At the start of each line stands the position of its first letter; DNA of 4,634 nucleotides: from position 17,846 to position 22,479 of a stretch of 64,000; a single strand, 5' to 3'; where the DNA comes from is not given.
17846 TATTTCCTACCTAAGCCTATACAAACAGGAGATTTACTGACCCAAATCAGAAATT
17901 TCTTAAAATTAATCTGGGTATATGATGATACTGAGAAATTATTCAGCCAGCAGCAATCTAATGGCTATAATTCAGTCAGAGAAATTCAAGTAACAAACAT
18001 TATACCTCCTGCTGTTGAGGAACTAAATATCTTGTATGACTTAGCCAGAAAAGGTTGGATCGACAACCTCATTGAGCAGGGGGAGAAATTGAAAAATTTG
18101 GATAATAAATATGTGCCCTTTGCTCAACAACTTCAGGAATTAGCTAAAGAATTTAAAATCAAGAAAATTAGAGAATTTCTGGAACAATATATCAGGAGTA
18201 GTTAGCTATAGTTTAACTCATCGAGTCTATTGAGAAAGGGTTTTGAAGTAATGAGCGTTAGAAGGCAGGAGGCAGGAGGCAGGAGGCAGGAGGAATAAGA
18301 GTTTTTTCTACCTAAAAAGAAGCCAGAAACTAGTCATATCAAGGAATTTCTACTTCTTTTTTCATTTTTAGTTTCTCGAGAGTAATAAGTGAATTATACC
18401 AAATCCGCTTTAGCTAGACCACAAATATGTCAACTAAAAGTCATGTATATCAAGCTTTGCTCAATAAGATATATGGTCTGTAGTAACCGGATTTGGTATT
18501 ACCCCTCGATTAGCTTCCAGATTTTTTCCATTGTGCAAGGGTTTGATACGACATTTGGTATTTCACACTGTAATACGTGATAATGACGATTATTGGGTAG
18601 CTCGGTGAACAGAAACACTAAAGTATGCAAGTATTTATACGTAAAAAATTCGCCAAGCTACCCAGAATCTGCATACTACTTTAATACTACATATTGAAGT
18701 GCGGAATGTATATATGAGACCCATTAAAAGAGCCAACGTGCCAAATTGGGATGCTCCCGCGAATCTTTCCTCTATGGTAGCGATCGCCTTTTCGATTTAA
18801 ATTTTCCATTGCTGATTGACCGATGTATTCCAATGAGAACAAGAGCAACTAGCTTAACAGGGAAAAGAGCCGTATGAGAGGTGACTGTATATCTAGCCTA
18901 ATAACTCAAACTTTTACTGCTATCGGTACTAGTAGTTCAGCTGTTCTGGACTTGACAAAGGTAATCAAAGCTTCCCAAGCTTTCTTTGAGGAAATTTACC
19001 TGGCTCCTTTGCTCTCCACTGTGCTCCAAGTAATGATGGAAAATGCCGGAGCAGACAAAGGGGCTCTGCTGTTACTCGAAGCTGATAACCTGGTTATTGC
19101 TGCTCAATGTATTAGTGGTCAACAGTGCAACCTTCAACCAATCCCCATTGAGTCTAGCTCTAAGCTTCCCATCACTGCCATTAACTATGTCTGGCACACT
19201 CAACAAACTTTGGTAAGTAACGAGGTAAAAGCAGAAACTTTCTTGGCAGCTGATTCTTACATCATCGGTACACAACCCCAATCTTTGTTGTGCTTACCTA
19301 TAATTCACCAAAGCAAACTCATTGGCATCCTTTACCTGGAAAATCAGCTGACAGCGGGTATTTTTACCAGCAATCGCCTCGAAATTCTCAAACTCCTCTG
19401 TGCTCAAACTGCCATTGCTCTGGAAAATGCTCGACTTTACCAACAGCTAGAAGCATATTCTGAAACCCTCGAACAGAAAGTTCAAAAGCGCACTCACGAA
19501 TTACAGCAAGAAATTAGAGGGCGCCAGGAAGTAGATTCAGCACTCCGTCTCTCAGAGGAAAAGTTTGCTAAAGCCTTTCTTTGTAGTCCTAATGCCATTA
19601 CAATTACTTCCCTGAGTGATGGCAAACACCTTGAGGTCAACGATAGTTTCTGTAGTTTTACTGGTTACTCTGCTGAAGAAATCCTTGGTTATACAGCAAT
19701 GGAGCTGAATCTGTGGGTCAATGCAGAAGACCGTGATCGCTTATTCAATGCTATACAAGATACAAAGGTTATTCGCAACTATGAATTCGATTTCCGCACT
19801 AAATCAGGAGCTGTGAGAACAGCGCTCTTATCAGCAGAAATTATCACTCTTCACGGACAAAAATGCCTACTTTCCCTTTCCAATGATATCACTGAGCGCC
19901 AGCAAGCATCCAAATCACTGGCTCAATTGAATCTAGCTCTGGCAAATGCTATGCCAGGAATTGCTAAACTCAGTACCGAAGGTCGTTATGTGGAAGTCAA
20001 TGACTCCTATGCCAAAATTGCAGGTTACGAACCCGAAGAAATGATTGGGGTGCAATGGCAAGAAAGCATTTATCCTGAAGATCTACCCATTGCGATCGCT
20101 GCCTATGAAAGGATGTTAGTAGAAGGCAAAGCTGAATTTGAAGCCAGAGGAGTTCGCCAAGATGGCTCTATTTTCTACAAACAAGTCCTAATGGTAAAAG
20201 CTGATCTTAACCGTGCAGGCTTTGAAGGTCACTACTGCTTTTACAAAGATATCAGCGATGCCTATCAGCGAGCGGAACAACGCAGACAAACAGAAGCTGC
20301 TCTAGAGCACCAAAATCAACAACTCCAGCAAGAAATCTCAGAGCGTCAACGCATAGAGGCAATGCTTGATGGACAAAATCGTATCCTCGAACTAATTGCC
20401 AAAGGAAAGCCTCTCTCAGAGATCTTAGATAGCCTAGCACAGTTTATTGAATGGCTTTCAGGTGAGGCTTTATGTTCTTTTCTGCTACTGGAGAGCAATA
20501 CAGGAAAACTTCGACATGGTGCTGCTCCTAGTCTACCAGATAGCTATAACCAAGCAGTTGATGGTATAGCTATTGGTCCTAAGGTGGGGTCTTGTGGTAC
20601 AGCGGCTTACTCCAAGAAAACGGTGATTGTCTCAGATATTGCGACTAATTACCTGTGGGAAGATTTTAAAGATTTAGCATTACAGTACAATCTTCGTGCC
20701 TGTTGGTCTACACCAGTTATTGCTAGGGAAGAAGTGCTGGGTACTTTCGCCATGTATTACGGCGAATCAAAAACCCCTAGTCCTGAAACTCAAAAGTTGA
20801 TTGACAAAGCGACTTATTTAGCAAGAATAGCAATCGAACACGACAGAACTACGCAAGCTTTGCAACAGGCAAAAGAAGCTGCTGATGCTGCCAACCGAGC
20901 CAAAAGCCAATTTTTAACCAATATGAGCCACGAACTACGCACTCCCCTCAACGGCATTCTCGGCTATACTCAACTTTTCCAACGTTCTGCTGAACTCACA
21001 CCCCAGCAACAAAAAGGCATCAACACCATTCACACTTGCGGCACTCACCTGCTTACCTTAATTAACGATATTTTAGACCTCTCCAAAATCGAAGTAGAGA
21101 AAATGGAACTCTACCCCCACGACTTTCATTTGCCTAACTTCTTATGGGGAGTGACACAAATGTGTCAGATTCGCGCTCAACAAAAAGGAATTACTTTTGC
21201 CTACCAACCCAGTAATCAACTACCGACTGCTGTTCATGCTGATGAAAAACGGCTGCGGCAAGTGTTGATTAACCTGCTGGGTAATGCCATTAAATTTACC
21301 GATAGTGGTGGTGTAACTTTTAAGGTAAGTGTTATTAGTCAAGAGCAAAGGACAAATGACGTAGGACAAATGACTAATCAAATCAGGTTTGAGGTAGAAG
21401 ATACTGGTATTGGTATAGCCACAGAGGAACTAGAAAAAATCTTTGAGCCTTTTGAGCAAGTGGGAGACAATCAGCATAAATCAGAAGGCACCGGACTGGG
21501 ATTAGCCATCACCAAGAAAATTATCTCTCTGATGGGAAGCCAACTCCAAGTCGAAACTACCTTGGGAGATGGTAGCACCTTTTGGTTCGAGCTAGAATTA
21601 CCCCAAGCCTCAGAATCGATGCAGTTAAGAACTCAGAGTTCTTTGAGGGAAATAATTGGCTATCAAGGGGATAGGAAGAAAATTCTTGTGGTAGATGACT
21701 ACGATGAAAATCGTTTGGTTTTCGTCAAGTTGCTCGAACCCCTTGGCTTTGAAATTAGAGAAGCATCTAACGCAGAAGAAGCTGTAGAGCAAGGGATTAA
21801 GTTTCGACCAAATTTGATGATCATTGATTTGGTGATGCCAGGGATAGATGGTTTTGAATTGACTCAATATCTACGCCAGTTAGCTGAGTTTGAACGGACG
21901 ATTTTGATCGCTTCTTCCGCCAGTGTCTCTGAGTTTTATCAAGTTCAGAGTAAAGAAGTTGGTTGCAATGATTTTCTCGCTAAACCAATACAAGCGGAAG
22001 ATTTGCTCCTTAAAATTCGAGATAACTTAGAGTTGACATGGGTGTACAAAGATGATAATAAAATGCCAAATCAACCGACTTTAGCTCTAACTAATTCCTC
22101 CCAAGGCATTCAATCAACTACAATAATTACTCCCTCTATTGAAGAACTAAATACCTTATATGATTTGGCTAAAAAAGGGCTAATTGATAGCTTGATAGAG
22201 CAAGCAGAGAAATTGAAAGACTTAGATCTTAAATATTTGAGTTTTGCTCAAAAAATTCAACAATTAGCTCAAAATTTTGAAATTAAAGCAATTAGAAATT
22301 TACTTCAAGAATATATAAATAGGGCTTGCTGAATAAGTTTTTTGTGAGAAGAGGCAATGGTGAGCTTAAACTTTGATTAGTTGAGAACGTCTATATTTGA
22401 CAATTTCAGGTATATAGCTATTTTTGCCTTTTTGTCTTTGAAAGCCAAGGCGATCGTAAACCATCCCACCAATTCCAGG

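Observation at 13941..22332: Tandem paralogous giant sensor kinases; the first retains a decayed Ser/Thr-kinase N-terminus, and both share an unassigned C-terminal extension after the receiver domain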

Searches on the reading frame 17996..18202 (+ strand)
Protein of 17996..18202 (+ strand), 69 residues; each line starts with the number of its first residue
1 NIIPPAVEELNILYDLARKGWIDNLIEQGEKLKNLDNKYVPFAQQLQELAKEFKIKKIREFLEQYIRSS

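Call 81: search_protein_families(library=ncbifam, proteins=[window:17996-18202:+], max_evalue=10)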
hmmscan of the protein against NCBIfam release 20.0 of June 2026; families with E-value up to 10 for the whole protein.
window:17996-18202:+ (69 aa): 1 family
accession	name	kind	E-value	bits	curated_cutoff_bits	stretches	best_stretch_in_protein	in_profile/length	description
NF052326.1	anti_RE_DarA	equivalog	0.075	11.6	350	1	12-66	446-501/654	antirestriction phage head protein DarA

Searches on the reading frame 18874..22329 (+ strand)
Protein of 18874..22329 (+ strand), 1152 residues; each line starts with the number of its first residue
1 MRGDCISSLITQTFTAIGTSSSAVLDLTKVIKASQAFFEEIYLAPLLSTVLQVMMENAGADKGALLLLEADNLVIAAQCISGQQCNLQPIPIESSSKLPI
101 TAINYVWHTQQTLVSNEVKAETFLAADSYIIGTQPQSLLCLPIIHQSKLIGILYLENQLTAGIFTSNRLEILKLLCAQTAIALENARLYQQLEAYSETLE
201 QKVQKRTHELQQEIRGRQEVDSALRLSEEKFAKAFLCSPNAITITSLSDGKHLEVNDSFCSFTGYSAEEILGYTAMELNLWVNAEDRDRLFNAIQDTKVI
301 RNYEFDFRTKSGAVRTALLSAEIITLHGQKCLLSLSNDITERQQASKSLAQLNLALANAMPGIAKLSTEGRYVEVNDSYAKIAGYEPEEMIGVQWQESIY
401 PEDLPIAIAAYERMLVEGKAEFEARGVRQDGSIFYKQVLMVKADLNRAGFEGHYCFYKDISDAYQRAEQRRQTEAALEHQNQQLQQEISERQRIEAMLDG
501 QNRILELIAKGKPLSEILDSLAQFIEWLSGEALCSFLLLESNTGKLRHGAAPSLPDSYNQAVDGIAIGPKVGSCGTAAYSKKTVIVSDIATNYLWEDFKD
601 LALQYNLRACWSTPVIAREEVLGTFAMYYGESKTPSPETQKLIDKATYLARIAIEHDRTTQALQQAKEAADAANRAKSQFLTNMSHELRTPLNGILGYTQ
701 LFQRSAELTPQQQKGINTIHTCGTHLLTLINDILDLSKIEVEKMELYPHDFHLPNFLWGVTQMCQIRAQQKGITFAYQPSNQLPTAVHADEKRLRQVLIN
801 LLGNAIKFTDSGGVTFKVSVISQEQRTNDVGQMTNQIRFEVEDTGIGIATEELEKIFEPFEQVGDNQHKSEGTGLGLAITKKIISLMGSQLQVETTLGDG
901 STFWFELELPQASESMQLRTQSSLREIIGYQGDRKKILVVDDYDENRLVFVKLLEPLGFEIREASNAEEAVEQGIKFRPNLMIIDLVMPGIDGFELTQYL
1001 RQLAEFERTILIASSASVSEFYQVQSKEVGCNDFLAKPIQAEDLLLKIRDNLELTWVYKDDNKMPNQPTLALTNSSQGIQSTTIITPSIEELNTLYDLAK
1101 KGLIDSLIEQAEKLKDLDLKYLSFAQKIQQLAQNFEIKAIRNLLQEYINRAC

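Call 9: search_protein_families(library=pfam, proteins=[window:18874-22329:+], max_evalue=0.01)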
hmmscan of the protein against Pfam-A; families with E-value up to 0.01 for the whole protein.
window:18874-22329:+ (1152 aa): 12 families
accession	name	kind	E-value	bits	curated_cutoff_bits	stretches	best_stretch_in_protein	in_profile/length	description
PF02518.31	HATPase_c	-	1.2e-28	100.2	26.4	1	790-910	2-110/111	Histidine kinase-, DNA gyrase B-, and HSP90-like ATPase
PF13185.12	GAF_2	-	2.6e-26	92.9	28.6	2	513-655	3-136/136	GAF domain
PF01590.32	GAF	-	3.6e-26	92.7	22.4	2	46-183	5-133/133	GAF domain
PF00512.31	HisKA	-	8.3e-22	77.5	26.9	1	676-740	1-64/66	His Kinase A (phospho-acceptor) domain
PF00072.30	Response_reg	-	8.6e-22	77.8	30.2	1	937-1048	1-110/111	Response regulator receiver domain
PF13426.13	PAS_9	-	2.5e-18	66.7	27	2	239-341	1-103/103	PAS domain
PF08447.18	PAS_3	-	8.5e-18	64.8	25.6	2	373-435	2-67/89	PAS fold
PF00989.32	PAS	-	3e-13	50.2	22.6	1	239-330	11-102/113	PAS fold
PF13492.12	GAF_3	-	3.3e-13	50.6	27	1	46-185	5-129/129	GAF domain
PF08448.16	PAS_4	-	7e-10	39.6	23.1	1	360-442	5-87/110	PAS fold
PF13188.13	PAS_8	-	8.5e-07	29.1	21.8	1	229-286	1-56/65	PAS domain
PF23198.2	PDE8A_N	-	0.0089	16.4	29.6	0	935-1016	11-93/147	PDE8A-like, N-terminal domain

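Call 10: search_protein_families(library=ncbifam, proteins=[window:18874-22329:+], max_evalue=0.01)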
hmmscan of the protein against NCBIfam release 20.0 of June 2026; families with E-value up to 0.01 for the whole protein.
window:18874-22329:+ (1152 aa): 159 families (the best 25 are shown)
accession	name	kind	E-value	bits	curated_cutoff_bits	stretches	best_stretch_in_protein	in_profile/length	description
TIGR02956.1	TMAO_torS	equivalog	1.7e-106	357.4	676.5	1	660-1059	447-821/967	TMAO reductase system sensor histidine kinase/response regulator TorS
NF011874.0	PRK15347.1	equivalog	2.3e-85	287.4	852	2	659-920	380-625/921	two component system sensor kinase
NF008318.0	PRK11107.1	equivalog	8.7e-85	285.5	890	2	638-918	253-527/920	two-component sensor histidine kinase BarA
NF008302.0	PRK11091.1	equivalog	3.5e-82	276.8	838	1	664-1052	270-643/779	aerobic respiration two-component sensor histidine kinase ArcB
NF041947.1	LuxQ_Vibrio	equivalog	1.9e-74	251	1200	1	663-1044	458-831/843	quorum-sensing autoinducer 2 sensor kinase/phosphatase LuxQ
NF038297.2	hybrid_HK_HrmK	equivalog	2.9e-72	244.2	725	1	655-1044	213-600/607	hybrid histidine kinase/response regulator HrmK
NF008099.0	PRK10841.1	equivalog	3.5e-65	220.3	920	2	660-917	453-698/949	two-component system sensor histidine kinase RcsC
NF045901.1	HisKinLetSLeg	equivalog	4.5e-58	197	1650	2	665-909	281-518/906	two-component system sensor histidine kinase LetS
NF008543.0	PRK11466.1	equivalog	1.8e-57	194.9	982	1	664-1053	431-799/914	TMAO reductase system sensor histidine kinase/response regulator TorS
NF047874.1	MASE3_PAS_HK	subfamily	2.2e-57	195.3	560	2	654-918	375-634/655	MASE3 domain-containing sensor histidine kinase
NF046044.1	PnpS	equivalog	6e-54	183.5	400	1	673-907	166-389/390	two-component system histidine kinase PnpS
NF041832.1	near_NosP_CTERM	subfamily_domain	3.5e-48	164.5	400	1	671-1044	1-362/370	NahK/ErcS family hybrid sensor histidine kinase/response regulator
NF045911.1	TCSHisKinNblS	equivalog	4.4e-47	160.7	1000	1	673-909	384-620/621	two-component system sensor histidine kinase NblS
NF047465.1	hybrid_HK_LvrA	exception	2.4e-46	158.2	1200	1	649-1053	174-585/819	hybrid histidine kinase/response regulator LvrA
NF007420.1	PRK09959.1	equivalog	6.3e-46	156.5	1995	1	659-1039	694-1061/1197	acid-sensing system histidine kinase EvgS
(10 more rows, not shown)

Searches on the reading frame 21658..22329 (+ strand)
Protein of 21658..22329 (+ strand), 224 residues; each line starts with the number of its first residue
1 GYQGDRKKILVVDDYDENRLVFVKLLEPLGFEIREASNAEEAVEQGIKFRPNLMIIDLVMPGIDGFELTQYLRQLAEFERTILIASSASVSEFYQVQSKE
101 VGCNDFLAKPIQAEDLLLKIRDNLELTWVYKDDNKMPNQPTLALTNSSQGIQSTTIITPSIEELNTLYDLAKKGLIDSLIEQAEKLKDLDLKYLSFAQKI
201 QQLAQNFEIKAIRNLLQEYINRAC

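Call 71: predict_structure(alignment_id=A3)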
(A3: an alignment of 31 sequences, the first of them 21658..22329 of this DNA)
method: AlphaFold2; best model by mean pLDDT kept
length: 224 residues; sequences in the alignment: 31
mean_pLDDT: 88.6   pTM: 0.73
mean pLDDT of the five models: 88.6, 87.3, 85.5, 85.1, 84.3
residues with pLDDT >= 90: 172; 70-90: 29; 50-70: 3; < 50: 20
segments of 3 or more residues with pLDDT < 50: 134-153
pLDDT, mean of each block of 10 residues (from residue 1): 94 97 95 98 98 97 96 98 93 89 95 93 92 49 37 70 95 92 92 93 91 94 85
secondary structure, 60 per line:
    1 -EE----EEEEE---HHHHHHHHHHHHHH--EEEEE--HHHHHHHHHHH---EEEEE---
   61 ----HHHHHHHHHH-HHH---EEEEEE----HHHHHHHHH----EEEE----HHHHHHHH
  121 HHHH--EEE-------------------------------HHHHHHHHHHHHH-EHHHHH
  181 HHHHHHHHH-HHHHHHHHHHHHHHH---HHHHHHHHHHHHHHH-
elements in order: E8-12 H16-29 E32-36 H39-49 E53-57 H65-74 E82-87 H92-100 E105-108 H113-124 E127-129 H161-173 H176-189 H191-205 H209-223

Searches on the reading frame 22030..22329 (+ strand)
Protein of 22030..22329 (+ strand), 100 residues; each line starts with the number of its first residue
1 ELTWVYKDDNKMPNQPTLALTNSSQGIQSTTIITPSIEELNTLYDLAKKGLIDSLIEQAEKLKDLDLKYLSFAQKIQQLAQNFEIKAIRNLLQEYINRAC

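Call 12: search_protein_families(library=pfam, proteins=[window:22030-22329:+], max_evalue=10)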
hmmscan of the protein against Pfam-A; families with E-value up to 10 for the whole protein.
seq(100 aa): 3 families
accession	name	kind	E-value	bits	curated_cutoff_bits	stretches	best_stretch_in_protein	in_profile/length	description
PF14225.11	MOR2-PAG1_C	-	0.019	15.1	25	1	25-98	65-152/252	Cell morphogenesis C-terminal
PF07952.17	Toxin_trans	-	0.019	14.6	25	1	33-99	166-232/323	Clostridium neurotoxin, Translocation domain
PF08543.17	Phos_pyr_kin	-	0.2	11.5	27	1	27-68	117-157/246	Phosphomethylpyrimidine kinase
